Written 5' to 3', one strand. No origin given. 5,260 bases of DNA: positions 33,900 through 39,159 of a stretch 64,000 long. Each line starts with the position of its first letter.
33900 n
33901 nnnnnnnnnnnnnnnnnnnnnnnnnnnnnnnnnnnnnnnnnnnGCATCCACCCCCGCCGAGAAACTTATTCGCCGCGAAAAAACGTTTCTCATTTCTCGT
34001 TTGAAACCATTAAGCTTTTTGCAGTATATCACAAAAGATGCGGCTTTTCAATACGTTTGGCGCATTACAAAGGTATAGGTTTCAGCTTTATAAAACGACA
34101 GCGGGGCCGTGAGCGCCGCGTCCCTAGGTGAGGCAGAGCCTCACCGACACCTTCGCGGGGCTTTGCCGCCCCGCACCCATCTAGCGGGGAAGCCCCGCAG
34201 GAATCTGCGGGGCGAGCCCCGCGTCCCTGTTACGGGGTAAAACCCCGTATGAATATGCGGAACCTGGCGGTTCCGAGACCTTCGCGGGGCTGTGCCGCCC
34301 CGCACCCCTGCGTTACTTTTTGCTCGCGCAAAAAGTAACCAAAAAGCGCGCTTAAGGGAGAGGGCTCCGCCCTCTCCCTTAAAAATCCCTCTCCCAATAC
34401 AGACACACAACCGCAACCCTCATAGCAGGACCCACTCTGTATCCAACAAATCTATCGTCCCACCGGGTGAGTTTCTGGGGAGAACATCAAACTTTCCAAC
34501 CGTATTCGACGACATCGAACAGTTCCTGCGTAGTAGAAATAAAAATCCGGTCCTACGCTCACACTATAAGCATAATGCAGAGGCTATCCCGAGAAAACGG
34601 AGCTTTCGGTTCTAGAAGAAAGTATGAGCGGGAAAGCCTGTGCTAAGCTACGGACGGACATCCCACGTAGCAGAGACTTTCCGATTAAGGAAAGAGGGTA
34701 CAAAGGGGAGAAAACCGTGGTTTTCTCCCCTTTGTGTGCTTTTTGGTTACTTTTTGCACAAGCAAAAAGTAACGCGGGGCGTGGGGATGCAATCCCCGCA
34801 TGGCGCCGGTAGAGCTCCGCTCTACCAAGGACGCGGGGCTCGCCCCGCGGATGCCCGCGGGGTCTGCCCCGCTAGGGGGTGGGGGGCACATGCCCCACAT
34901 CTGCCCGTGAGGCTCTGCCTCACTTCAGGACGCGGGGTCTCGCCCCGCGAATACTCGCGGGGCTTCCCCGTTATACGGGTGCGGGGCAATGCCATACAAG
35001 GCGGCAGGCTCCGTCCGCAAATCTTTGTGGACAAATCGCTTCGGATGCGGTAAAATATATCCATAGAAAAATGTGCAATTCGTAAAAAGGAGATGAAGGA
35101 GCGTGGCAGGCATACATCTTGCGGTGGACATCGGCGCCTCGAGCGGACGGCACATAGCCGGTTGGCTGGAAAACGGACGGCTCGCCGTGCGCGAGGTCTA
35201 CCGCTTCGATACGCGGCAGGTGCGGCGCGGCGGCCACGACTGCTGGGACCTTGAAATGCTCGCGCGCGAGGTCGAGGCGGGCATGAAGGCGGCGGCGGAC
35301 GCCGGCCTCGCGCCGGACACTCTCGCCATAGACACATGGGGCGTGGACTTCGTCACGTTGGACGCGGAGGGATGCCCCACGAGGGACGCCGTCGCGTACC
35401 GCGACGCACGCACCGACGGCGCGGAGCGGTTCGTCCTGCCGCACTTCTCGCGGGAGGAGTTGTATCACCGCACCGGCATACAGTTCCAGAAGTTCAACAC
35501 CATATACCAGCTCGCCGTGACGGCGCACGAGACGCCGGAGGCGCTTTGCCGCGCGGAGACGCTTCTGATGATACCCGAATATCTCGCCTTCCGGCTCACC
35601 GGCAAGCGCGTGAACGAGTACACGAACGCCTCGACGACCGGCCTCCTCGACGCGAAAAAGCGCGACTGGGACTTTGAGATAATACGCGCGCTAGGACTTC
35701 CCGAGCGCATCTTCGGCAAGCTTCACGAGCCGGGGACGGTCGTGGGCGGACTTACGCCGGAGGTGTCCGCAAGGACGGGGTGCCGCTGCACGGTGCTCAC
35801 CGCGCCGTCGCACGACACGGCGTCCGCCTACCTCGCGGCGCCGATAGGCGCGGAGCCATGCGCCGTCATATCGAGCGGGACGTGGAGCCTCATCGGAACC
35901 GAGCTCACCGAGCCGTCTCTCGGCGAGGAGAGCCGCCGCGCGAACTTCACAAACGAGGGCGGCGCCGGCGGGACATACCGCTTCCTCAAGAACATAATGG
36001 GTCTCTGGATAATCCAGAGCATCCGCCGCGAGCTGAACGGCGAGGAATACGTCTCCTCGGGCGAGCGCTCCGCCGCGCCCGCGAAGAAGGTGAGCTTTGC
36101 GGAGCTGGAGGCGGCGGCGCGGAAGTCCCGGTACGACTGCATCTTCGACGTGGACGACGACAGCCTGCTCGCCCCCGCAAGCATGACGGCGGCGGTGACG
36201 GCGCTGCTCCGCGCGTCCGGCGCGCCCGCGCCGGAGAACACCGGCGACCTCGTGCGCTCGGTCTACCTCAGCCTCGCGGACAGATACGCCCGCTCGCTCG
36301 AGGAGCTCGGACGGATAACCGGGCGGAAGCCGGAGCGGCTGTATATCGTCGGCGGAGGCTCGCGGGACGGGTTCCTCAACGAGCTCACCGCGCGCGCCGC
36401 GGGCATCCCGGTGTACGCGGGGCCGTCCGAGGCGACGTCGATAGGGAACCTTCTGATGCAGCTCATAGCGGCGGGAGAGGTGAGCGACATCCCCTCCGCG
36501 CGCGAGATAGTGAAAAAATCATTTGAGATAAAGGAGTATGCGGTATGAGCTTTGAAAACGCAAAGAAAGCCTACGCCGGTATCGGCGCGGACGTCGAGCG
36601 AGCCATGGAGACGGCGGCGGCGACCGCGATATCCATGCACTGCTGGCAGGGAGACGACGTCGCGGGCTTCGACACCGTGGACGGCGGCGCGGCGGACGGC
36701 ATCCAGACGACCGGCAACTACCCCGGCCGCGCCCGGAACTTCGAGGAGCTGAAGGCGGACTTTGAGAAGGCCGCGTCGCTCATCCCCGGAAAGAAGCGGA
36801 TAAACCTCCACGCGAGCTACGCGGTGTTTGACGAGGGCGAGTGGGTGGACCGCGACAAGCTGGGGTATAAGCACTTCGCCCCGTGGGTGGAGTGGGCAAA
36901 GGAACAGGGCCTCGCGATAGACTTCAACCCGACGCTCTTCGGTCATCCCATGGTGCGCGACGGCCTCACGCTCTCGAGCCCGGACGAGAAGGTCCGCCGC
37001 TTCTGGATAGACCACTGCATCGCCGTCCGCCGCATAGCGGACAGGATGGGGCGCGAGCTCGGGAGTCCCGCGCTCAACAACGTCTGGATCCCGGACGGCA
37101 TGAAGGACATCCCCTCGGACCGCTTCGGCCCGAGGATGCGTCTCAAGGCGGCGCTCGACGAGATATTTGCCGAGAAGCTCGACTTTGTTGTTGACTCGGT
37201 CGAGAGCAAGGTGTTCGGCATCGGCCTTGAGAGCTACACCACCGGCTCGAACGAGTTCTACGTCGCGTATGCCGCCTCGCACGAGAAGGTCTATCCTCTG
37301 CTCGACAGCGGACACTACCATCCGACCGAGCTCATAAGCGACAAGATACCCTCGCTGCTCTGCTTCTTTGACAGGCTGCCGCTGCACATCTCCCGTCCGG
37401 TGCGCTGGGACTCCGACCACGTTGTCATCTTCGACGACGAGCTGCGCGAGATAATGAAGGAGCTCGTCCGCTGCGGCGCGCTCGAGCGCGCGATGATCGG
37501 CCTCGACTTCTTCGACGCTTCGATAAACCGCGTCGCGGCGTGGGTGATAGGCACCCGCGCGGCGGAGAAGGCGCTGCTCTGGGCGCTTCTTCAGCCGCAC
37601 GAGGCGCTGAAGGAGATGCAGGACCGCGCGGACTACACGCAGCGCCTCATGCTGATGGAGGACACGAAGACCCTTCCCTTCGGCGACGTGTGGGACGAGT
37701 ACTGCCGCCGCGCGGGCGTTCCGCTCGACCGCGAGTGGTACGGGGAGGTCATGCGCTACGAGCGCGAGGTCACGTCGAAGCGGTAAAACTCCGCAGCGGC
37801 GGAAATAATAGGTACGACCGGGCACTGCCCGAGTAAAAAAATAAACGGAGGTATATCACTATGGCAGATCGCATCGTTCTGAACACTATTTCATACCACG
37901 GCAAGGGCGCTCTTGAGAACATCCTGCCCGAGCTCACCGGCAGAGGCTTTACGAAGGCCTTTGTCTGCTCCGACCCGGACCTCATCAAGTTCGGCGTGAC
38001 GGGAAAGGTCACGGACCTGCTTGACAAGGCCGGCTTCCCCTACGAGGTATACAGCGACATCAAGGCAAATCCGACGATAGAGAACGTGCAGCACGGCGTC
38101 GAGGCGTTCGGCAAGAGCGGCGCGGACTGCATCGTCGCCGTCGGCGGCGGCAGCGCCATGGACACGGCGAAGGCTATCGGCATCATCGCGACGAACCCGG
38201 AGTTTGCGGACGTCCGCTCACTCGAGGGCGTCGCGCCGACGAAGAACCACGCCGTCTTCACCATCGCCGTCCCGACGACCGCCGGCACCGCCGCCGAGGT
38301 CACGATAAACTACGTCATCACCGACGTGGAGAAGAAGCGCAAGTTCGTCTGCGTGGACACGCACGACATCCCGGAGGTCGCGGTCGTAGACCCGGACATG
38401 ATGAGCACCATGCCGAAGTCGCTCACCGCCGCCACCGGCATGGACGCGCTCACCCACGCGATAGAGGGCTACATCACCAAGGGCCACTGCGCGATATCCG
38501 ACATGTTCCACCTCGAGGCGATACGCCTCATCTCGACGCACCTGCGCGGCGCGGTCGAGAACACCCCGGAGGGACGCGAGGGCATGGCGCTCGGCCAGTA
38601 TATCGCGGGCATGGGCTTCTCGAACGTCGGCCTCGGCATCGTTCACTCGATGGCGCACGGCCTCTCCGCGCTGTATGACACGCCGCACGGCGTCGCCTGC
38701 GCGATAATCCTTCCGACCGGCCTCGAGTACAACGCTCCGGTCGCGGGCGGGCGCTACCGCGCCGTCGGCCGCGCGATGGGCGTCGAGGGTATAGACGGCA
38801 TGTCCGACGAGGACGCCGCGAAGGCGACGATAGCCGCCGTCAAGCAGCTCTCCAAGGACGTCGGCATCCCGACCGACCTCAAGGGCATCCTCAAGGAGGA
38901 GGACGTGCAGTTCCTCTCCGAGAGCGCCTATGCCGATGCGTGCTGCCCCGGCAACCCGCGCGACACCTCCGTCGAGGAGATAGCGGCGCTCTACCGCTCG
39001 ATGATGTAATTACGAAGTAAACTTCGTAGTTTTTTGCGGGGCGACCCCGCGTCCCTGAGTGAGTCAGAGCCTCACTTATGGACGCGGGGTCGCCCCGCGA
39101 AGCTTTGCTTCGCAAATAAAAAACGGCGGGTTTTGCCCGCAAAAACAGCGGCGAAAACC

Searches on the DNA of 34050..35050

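Call 52: search_rna_families(source=window, start=34050, end=35050, threshold=evalue, max_evalue=1)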
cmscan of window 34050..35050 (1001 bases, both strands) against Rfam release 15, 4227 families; matches with E-value up to 1: 4.
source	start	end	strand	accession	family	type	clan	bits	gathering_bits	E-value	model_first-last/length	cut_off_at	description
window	34153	34230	-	RF04080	mir-762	Gene; miRNA;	-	26.1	80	0.36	1-75/75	no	mir-762 microRNA precursor family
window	34684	34743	+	RF02436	SpF43_sRNA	Gene; sRNA;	-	24.7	70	0.021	1-99/99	no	Streptococcus sRNA SpF43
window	34695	34740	+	RF03792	MIR6462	Gene; miRNA;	-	20.4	96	0.91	1-119/119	no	MIR6462 microRNA precursor family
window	34351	34385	+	RF00367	mir-BHRF1-3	Gene; miRNA;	-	19.5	80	0.37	1-65/65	no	mir-BHRF1-3 microRNA precursor family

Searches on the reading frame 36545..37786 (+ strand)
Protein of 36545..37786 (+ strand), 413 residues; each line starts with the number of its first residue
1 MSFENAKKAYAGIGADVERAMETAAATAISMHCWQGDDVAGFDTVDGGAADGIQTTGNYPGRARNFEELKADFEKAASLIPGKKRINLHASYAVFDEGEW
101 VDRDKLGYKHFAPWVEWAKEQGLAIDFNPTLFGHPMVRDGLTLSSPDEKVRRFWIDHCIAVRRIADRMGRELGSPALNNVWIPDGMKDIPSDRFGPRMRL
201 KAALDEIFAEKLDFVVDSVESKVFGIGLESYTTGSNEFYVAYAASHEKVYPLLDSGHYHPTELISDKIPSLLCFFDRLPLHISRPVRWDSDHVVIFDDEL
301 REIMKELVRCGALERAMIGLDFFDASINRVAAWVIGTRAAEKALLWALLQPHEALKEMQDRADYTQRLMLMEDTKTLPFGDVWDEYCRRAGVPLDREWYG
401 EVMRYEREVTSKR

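Call 11: search_protein_families(library=pfam, proteins=[window:36545-37786:+])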
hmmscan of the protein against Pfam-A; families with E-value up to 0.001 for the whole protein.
window:36545-37786:+ (413 aa): 1 family
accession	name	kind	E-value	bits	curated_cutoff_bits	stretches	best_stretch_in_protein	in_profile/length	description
PF06134.17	RhaA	-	9.5e-189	628.3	22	1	2-413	6-417/417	L-rhamnose isomerase (RhaA)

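Call 25: find_encoding_contigs(protein=window:36545-37786:+, flank=2600, max_places=10)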
Protein window:36545-37786:+ (413 aa): 5 contigs read that carry it; 4 places shown.
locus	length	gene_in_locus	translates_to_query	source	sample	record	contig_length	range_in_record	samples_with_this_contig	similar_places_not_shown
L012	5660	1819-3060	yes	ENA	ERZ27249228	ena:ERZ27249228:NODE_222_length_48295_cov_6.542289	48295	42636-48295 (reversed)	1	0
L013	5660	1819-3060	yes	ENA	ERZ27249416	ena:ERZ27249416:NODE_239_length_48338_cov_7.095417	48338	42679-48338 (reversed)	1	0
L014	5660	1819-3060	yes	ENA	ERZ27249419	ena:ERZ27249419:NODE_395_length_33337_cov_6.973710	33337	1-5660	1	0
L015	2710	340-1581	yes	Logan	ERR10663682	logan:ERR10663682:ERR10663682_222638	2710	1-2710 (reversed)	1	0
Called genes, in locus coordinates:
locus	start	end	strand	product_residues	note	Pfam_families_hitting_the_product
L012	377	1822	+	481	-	PF00370:FGGY_N, PF02782:FGGY_C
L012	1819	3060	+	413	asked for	PF06134:RhaA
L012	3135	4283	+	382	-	PF00465:Fe-ADH, PF13685:Fe-ADH_2, PF25137:ADH_Fe_C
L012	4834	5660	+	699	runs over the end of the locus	PF00395:SLH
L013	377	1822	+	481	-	PF00370:FGGY_N, PF02782:FGGY_C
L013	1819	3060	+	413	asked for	PF06134:RhaA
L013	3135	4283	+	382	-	PF00465:Fe-ADH, PF13685:Fe-ADH_2, PF25137:ADH_Fe_C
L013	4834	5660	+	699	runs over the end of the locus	PF00395:SLH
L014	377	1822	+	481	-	PF00370:FGGY_N, PF02782:FGGY_C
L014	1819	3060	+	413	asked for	PF06134:RhaA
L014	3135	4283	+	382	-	PF00465:Fe-ADH, PF13685:Fe-ADH_2, PF25137:ADH_Fe_C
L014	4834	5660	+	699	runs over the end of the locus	PF00395:SLH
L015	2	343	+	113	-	?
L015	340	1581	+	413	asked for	PF06134:RhaA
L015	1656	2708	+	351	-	?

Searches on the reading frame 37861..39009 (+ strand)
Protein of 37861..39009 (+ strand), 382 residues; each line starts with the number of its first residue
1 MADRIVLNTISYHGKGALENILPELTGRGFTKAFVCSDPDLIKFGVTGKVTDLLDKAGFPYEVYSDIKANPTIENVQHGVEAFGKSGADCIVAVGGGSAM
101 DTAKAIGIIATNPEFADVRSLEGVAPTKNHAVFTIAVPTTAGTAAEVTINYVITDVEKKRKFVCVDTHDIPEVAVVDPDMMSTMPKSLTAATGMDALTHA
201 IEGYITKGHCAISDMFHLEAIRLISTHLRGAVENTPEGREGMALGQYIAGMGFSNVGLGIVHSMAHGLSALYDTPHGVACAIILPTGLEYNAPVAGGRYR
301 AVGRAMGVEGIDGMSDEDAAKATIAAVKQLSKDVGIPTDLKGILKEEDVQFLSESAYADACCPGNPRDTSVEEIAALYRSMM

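Call 8: find_encoding_contigs(protein=window:37861-39009:+, flank=3000, max_places=10)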
Protein window:37861-39009:+ (382 aa): 6 contigs read that carry it; 6 places shown.
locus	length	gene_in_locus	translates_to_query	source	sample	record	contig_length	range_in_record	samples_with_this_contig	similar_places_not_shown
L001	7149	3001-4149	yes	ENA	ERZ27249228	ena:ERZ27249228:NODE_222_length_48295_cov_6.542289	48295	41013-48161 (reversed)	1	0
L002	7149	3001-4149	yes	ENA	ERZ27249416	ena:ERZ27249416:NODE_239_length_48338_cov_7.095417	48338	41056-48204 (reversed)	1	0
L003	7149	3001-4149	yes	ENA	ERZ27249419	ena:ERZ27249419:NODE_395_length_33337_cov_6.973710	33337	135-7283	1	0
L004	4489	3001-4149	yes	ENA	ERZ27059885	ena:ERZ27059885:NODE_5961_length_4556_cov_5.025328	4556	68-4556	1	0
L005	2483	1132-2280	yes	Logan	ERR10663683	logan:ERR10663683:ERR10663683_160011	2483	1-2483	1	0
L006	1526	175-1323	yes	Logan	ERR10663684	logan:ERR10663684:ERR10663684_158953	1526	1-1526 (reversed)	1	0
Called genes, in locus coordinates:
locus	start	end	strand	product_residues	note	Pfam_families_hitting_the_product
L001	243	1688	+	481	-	PF00370:FGGY_N, PF02782:FGGY_C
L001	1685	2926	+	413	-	PF06134:RhaA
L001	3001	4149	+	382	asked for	PF00465:Fe-ADH, PF13685:Fe-ADH_2, PF25137:ADH_Fe_C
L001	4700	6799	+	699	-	PF00395:SLH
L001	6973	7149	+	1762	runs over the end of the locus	PF09479:Flg_new, PF00395:SLH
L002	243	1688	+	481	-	PF00370:FGGY_N, PF02782:FGGY_C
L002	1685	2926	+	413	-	PF06134:RhaA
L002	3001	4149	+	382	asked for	PF00465:Fe-ADH, PF13685:Fe-ADH_2, PF25137:ADH_Fe_C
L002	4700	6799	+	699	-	PF00395:SLH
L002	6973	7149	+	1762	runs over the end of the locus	PF09479:Flg_new, PF00395:SLH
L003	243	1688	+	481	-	PF00370:FGGY_N, PF02782:FGGY_C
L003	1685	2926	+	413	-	PF06134:RhaA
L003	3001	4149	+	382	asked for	PF00465:Fe-ADH, PF13685:Fe-ADH_2, PF25137:ADH_Fe_C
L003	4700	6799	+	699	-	PF00395:SLH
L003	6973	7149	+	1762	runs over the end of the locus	PF09479:Flg_new, PF00395:SLH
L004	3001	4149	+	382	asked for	PF00465:Fe-ADH, PF13685:Fe-ADH_2, PF25137:ADH_Fe_C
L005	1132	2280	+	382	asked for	PF00465:Fe-ADH, PF13685:Fe-ADH_2, PF25137:ADH_Fe_C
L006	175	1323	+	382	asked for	PF00465:Fe-ADH, PF13685:Fe-ADH_2, PF25137:ADH_Fe_C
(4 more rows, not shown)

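Call 11: search_protein_families(library=pfam, proteins=[window:37861-39009:+])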
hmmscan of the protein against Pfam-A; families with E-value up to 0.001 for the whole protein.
window:37861-39009:+ (382 aa): 3 families
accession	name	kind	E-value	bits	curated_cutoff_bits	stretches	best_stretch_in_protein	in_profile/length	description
PF25137.1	ADH_Fe_C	-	1.7e-56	191.5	27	1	189-381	1-193/194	Fe-containing alcohol dehydrogenase family, C-terminal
PF00465.25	Fe-ADH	-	7.7e-47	159.4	31.3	1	11-178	4-168/168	Iron-containing alcohol dehydrogenase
PF13685.12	Fe-ADH_2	-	2.8e-11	44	28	1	14-108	3-95/149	Iron-containing alcohol dehydrogenase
